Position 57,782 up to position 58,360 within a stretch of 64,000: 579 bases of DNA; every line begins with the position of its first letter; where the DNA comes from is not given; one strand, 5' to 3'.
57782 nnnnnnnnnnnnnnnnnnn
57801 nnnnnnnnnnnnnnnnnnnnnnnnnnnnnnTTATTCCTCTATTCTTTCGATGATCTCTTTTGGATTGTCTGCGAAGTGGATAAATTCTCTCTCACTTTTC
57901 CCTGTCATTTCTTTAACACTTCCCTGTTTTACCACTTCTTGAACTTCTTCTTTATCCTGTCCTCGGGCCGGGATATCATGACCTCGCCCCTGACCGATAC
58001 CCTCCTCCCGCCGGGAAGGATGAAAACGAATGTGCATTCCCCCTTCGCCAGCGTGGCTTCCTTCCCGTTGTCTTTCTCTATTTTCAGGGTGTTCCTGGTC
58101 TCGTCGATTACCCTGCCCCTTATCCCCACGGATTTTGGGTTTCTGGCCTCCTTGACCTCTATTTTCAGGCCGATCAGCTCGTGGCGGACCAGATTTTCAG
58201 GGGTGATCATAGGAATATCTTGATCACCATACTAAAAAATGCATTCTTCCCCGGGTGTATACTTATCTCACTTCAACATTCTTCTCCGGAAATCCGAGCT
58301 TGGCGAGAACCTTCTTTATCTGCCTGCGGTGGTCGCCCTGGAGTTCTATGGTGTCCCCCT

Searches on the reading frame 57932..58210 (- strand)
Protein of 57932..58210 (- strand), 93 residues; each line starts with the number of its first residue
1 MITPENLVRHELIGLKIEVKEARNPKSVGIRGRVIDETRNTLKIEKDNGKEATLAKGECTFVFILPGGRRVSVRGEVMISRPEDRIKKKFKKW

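Call 44: search_protein_families(library=pfam, proteins=[window:57932-58210:-], max_evalue=0.001)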
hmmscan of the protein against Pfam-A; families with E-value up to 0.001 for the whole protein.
seq(93 aa): 1 family
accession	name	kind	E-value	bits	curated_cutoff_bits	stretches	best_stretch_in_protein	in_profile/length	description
PF01868.21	RNase_P-MRP_p29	-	6.5e-26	90.5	27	1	5-88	1-84/84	Ribonuclease P/MRP, subunit p29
